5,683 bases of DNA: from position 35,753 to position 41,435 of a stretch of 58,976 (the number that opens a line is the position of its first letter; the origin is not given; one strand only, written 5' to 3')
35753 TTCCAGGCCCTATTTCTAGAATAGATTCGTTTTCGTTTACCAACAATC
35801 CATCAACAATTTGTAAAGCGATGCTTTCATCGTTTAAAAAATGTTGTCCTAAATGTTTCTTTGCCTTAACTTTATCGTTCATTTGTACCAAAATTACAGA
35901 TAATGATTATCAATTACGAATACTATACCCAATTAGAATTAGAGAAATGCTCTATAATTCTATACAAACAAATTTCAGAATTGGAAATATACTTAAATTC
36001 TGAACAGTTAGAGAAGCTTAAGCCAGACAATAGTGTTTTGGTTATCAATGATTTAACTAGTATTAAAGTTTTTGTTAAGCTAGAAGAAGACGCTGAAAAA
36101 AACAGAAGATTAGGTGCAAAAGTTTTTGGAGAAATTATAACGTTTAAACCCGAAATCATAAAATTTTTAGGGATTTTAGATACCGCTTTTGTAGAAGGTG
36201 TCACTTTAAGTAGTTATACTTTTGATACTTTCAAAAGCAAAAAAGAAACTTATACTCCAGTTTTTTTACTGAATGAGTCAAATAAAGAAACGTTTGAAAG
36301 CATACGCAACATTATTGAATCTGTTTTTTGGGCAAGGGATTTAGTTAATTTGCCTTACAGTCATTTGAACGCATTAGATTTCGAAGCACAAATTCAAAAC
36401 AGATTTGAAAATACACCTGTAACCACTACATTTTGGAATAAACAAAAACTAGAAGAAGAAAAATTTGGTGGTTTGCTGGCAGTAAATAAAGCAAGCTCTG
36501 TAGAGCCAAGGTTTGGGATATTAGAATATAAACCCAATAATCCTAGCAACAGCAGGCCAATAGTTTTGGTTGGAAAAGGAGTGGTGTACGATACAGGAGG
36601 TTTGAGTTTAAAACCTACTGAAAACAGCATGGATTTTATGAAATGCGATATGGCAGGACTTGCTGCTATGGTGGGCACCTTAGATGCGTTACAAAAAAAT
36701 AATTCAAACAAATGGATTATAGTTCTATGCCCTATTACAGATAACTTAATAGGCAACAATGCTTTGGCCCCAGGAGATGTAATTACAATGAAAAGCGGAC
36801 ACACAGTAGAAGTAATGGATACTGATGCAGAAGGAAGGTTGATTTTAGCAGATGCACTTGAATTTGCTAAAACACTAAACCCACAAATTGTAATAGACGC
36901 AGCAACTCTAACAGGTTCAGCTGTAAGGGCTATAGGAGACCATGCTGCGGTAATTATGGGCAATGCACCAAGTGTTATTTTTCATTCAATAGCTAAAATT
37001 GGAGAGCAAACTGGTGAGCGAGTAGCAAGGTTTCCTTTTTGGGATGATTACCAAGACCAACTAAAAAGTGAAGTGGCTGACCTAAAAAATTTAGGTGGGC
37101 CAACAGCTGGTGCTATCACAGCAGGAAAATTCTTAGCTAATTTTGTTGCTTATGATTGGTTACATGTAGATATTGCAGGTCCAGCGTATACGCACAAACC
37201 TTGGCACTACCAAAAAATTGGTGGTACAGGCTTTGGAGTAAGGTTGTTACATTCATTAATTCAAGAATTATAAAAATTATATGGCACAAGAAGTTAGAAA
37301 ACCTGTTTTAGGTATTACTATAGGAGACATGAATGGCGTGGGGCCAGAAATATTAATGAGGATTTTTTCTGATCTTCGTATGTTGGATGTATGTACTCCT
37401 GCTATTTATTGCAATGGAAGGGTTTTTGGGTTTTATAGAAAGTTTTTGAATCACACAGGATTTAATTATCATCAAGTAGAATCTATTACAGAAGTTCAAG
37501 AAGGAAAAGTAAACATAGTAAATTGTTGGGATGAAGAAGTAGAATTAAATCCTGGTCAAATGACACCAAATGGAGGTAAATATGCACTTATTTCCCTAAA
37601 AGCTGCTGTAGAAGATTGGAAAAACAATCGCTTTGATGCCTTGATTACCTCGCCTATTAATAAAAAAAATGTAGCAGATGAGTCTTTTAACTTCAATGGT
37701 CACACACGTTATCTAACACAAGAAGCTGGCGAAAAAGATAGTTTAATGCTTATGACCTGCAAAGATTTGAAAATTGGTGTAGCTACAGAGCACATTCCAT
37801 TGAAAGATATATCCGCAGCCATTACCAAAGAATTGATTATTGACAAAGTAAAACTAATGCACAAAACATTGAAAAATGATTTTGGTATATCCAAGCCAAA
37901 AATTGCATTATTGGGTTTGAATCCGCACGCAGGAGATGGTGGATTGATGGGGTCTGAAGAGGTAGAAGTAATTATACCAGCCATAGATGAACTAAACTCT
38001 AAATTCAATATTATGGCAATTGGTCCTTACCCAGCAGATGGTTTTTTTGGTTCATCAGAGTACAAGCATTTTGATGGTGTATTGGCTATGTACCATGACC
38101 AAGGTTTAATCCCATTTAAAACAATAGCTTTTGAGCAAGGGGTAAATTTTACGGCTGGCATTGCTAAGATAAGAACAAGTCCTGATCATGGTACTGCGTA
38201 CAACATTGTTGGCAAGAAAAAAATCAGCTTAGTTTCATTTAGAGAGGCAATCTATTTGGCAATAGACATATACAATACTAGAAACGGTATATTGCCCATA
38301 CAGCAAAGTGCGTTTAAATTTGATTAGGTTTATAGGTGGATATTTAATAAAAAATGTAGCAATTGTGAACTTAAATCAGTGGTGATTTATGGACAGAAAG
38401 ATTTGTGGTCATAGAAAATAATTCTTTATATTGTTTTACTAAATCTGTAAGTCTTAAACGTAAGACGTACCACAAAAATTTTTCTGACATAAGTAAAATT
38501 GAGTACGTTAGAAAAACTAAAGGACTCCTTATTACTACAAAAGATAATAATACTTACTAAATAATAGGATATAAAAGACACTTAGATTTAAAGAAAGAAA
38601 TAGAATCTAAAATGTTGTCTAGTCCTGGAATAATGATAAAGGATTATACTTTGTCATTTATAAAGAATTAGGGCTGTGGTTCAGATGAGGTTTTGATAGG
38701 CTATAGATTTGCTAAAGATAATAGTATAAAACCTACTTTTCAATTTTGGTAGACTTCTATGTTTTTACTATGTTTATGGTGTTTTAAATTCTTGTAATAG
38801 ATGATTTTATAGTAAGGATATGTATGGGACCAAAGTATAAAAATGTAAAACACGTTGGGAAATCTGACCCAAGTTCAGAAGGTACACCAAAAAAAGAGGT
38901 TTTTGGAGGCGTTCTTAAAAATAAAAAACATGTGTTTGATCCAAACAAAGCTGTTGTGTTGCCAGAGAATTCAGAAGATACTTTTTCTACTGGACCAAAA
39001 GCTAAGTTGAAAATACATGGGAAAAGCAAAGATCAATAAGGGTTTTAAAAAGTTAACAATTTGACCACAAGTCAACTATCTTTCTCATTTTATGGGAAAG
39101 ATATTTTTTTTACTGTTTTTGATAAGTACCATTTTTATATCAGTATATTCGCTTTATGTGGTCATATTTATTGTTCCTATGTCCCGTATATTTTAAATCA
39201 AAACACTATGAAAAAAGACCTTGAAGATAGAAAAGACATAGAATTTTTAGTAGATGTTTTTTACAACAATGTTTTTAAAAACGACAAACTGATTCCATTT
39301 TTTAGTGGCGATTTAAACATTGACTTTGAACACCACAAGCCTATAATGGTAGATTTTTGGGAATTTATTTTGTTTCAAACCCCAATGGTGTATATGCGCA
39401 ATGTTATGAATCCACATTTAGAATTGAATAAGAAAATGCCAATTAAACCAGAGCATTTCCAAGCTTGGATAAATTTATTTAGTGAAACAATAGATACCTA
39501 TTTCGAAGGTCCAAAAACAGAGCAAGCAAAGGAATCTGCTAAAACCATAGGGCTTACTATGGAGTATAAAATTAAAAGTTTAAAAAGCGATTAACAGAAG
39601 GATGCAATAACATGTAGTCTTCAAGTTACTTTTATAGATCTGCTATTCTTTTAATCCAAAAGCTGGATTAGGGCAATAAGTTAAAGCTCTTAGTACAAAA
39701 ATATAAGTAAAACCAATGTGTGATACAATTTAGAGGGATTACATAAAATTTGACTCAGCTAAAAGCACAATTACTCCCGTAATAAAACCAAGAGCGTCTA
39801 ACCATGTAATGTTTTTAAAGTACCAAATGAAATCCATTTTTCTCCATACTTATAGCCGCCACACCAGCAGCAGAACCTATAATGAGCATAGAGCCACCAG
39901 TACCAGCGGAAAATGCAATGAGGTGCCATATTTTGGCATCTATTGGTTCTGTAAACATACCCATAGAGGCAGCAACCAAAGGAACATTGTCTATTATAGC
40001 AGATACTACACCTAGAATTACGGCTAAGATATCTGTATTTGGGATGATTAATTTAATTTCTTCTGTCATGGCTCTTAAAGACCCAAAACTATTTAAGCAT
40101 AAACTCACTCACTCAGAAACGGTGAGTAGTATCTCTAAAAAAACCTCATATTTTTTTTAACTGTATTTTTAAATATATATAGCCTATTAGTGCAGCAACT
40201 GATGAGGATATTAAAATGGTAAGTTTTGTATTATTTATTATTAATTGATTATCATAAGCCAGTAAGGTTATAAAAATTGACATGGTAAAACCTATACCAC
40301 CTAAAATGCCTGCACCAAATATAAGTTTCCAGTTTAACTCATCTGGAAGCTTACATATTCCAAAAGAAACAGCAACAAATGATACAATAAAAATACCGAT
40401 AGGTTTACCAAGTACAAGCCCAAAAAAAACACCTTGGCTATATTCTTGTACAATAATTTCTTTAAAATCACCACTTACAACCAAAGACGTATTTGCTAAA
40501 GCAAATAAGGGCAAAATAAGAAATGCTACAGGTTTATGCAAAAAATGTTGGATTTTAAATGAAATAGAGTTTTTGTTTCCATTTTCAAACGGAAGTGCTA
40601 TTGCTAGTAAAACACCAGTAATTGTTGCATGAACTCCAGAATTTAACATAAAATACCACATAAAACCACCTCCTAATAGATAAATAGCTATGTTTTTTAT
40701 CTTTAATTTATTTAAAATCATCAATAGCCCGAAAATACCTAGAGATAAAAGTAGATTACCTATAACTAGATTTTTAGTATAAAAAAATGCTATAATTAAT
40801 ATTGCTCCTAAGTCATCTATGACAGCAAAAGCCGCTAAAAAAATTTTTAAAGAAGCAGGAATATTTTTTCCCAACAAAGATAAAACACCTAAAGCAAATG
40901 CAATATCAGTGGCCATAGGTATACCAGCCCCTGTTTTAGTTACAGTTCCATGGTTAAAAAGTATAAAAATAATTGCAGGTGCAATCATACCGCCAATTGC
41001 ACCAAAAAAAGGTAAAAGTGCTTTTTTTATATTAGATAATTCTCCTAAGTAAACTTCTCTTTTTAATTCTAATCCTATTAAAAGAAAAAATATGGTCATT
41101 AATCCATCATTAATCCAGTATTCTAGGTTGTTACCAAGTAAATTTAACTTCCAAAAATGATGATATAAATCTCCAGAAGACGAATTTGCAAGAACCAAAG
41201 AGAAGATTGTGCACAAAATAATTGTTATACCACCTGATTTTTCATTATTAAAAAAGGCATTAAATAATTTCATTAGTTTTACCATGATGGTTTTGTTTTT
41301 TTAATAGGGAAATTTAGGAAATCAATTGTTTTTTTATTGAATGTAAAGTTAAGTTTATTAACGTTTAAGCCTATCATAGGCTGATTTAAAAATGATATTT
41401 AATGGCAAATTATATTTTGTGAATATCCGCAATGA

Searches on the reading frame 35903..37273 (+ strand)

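Call 65: search_protein_families(library=pfam, proteins=[window:35903-37273:+], max_evalue=0.0001)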
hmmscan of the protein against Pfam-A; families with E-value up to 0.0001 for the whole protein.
window:35903-37273:+ (456 aa): 1 family
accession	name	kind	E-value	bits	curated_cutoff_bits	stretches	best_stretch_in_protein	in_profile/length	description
PF00883.26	Peptidase_M17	-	6.7e-103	344.7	25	1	143-449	2-309/310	Cytosol aminopeptidase family, catalytic domain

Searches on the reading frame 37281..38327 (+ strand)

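Call 65: search_protein_families(library=pfam, proteins=[window:37281-38327:+], max_evalue=0.0001)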
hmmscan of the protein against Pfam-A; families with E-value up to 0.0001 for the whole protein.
window:37281-38327:+ (348 aa): 1 family
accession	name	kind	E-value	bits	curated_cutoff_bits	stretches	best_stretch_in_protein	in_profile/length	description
PF04166.17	PdxA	-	4.8e-105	351.5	27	1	37-327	2-286/286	Pyridoxal phosphate biosynthetic protein PdxA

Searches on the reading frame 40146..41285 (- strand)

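Call 65: search_protein_families(library=pfam, proteins=[window:40146-41285:-], max_evalue=0.0001)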
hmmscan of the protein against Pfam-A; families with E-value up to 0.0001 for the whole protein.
window:40146-41285:- (379 aa): 1 family
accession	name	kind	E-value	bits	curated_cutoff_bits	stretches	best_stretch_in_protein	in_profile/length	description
PF06965.17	Na_H_antiport_1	-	5.9e-132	440.5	23.5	1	10-372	2-374/374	Na+/H+ antiporter 1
